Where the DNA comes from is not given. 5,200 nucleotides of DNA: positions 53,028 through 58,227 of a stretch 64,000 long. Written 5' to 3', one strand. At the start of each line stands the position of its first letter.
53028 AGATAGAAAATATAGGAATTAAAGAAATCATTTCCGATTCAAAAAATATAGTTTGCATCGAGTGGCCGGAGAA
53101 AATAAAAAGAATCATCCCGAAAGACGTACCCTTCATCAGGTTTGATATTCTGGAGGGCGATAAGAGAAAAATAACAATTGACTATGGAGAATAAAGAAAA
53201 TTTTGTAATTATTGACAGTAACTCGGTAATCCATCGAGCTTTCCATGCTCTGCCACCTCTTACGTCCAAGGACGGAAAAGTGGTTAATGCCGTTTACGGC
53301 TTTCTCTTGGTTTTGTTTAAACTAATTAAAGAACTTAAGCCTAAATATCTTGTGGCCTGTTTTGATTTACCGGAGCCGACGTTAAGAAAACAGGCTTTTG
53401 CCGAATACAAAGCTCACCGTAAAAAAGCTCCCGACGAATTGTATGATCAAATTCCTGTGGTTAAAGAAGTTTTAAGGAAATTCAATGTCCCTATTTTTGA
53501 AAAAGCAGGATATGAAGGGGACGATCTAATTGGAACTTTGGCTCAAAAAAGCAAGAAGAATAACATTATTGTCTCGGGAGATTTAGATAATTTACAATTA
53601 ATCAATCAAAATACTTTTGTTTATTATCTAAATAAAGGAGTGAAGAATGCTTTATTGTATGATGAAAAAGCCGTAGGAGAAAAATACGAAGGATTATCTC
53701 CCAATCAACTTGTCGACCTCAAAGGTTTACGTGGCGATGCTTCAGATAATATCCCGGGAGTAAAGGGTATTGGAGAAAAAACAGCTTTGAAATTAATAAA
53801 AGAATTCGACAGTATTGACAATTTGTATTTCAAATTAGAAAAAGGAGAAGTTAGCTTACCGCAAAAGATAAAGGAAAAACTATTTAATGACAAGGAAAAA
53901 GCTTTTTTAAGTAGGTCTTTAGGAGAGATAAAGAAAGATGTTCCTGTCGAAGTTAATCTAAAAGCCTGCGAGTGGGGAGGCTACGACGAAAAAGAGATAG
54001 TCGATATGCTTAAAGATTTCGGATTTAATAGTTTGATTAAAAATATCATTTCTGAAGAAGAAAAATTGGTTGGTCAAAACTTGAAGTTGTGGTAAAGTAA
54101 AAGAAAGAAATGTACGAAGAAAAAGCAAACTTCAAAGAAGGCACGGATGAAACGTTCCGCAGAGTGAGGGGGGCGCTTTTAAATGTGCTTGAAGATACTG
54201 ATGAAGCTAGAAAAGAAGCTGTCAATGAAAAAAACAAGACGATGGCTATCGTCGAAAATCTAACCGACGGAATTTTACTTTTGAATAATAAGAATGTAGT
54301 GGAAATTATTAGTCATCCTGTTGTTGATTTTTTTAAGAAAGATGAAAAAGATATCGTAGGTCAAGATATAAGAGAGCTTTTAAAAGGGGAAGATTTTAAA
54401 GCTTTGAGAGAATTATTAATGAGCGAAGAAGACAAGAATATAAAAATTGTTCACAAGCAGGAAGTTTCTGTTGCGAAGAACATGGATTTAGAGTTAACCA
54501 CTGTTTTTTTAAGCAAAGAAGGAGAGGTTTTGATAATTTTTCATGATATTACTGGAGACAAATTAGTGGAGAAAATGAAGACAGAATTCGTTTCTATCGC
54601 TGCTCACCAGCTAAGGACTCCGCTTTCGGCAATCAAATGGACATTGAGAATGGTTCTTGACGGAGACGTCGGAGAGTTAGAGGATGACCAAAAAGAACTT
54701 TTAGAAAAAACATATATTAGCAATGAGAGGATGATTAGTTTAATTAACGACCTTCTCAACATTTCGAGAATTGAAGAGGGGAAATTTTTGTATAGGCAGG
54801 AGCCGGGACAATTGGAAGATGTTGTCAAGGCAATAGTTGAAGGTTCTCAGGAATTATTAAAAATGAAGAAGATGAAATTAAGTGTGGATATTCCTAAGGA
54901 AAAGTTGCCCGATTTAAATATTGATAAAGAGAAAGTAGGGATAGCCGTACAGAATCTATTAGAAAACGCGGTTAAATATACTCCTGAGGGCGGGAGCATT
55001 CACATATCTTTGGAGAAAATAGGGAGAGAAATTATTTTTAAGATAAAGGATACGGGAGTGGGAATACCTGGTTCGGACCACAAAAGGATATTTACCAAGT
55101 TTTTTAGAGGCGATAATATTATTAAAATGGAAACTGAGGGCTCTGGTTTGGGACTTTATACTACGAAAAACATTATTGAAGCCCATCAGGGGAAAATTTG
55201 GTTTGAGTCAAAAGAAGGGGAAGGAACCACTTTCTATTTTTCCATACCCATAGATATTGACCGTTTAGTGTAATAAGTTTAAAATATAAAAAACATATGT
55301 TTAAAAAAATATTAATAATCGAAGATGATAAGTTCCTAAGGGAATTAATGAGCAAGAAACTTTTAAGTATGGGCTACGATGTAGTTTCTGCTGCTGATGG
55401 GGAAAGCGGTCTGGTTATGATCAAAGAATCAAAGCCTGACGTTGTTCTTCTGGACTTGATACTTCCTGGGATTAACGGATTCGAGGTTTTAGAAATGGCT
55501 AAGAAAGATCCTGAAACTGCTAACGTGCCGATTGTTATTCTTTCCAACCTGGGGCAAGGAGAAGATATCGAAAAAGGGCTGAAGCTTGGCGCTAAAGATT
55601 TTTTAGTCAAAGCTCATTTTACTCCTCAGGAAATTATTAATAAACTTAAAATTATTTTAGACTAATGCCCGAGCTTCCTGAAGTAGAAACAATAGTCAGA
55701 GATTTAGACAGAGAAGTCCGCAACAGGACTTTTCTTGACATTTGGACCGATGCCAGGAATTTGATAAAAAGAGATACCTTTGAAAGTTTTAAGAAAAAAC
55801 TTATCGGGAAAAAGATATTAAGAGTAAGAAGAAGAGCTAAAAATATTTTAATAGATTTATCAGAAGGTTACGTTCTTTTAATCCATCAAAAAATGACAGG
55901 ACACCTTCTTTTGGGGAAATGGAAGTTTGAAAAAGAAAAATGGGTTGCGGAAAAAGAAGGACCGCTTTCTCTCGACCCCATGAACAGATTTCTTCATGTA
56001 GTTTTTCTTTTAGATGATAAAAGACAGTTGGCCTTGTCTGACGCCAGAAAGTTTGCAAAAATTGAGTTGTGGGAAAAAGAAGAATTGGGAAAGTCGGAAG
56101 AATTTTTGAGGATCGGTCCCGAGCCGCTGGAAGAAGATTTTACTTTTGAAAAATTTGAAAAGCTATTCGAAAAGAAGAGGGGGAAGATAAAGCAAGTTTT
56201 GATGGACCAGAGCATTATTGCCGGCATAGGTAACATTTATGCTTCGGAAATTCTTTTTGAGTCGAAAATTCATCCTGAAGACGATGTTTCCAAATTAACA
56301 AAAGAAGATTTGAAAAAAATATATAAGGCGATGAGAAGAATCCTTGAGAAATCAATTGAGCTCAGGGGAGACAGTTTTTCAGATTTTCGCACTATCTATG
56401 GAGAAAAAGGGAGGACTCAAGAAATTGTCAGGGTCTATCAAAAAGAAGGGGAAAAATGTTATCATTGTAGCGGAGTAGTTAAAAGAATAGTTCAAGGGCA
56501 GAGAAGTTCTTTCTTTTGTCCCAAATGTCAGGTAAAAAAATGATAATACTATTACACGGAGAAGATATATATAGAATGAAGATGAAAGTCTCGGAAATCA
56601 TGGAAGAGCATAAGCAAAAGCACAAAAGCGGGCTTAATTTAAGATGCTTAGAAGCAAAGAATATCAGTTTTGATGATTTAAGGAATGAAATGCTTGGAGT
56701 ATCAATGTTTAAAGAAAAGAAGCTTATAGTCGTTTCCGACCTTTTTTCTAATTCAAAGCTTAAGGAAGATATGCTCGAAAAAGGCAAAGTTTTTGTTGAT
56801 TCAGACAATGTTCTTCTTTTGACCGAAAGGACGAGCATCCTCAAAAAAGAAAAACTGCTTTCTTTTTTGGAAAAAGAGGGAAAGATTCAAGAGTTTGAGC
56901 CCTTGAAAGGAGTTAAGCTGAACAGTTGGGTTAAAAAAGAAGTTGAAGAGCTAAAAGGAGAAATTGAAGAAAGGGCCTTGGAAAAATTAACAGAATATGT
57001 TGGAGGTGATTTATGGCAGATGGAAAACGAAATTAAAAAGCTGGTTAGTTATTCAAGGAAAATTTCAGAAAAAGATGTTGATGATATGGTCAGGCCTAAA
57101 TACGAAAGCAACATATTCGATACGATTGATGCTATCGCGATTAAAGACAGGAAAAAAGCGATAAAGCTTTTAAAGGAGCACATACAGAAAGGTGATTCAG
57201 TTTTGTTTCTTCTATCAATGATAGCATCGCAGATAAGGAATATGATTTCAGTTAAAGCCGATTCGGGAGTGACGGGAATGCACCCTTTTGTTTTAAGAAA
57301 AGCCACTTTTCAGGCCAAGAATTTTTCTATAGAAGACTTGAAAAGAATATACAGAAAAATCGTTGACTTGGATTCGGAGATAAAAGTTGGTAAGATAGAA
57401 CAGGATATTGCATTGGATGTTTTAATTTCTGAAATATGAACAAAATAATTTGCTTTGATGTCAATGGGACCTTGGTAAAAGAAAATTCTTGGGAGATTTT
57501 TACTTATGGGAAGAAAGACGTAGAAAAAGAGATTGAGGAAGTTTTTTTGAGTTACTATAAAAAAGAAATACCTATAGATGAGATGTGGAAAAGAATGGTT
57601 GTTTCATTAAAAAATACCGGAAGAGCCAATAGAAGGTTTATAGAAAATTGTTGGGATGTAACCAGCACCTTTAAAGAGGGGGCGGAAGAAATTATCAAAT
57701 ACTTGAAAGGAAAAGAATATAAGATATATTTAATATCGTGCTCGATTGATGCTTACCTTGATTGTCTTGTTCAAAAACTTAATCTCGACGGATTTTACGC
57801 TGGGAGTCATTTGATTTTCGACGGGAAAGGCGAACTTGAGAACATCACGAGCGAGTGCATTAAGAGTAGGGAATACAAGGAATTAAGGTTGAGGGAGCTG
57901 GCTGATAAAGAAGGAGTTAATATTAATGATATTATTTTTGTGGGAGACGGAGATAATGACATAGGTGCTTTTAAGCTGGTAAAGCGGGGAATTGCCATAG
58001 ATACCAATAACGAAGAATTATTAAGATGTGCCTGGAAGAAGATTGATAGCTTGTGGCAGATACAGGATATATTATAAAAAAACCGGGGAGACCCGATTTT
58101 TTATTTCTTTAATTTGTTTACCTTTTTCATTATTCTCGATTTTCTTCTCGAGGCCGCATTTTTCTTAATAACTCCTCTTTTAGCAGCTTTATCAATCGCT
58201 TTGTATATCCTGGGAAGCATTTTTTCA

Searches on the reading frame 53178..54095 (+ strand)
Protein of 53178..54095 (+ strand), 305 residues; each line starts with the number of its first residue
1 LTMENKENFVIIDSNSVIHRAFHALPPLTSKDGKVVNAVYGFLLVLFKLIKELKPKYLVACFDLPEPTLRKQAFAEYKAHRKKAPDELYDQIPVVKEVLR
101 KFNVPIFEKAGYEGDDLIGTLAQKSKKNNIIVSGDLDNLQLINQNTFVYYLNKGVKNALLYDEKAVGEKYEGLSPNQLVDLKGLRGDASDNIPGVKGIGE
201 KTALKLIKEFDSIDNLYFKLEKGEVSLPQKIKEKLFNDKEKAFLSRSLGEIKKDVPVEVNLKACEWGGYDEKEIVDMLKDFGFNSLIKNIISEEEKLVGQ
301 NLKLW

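Call 52: search_protein_families(library=pfam, proteins=[window:53178-54095:+])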
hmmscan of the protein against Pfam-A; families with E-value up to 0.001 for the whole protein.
window:53178-54095:+ (305 aa): 2 families
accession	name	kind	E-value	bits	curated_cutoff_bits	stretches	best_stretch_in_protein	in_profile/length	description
PF02739.22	5_3_exonuc_N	-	3.8e-52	176.8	34.3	1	9-171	2-164/164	5'-3' exonuclease, N-terminal resolvase-like domain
PF01367.25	5_3_exonuc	-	1.2e-31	109.5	40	1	174-271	2-96/97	5'-3' exonuclease, C-terminal SAM fold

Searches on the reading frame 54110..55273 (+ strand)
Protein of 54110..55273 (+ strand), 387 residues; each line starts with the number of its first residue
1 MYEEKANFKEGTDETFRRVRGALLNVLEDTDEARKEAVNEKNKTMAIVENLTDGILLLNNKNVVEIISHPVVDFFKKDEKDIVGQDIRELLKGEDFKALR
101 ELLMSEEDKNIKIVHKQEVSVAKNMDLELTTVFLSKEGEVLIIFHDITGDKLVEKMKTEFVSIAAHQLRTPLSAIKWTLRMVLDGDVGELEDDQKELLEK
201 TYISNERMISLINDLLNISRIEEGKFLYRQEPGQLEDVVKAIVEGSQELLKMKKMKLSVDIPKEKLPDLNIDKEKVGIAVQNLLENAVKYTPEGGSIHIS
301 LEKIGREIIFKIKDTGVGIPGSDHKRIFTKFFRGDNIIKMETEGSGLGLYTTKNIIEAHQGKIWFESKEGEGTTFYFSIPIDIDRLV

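Call 52: search_protein_families(library=pfam, proteins=[window:54110-55273:+])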
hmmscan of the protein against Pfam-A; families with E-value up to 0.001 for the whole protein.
window:54110-55273:+ (387 aa): 4 families
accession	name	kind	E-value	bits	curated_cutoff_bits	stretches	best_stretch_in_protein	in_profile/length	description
PF02518.31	HATPase_c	-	2e-29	102.7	26.4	1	272-382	2-110/111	Histidine kinase-, DNA gyrase B-, and HSP90-like ATPase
PF00512.31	HisKA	-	6.8e-17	61.7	26.9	1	156-224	1-66/66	His Kinase A (phospho-acceptor) domain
PF13426.13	PAS_9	-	3e-05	24.7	27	1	53-148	2-102/103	PAS domain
PF00989.32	PAS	-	0.00028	21.3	22.6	1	46-108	5-71/113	PAS fold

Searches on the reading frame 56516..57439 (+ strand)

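Call 72: search_protein_families(library=pfam, proteins=[window:56516-57439:+])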
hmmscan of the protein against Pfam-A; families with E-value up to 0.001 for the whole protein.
window:56516-57439:+ (307 aa): 2 families
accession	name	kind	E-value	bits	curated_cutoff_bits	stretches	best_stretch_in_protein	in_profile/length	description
PF21694.2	DNA_pol3_delta_C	-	1.9e-20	73.5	27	1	197-306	1-120/121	DNA polymerase III delta subunit, C-terminal domain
PF06144.19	DNA_pol3_delta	-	0.00086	19.7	21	1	12-125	2-121/124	DNA polymerase III, delta subunit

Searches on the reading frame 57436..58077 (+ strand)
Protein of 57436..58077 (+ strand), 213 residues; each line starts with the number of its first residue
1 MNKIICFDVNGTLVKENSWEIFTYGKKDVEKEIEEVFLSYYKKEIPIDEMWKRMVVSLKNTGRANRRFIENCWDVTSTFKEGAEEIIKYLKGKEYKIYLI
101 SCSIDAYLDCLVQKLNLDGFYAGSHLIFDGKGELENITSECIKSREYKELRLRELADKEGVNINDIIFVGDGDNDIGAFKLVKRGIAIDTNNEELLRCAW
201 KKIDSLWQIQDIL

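Call 72: search_protein_families(library=pfam, proteins=[window:57436-58077:+])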
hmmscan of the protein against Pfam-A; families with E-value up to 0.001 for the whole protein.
window:57436-58077:+ (213 aa): 6 families
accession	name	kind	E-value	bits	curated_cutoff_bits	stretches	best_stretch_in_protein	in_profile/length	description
PF12710.13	HAD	-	6.9e-11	43.4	27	1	6-179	2-188/189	haloacid dehalogenase-like hydrolase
PF00702.32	Hydrolase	-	1.5e-10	42.2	26.4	1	3-180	2-188/191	haloacid dehalogenase-like hydrolase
PF08282.18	Hydrolase_3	-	2.3e-08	34.5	20.9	1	7-199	59-239/255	haloacid dehalogenase-like hydrolase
PF06888.18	Put_Phosphatase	-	9.2e-07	28.9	27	1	4-182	2-188/234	Putative Phosphatase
PF13419.12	HAD_2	-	1.2e-05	26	23.8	0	5-120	1-121/178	Haloacid dehalogenase-like hydrolase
PF03767.20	Acid_phosphat_B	-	0.00031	20.8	27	1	81-178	123-211/230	HAD superfamily, subfamily IIIB (Acid phosphatase)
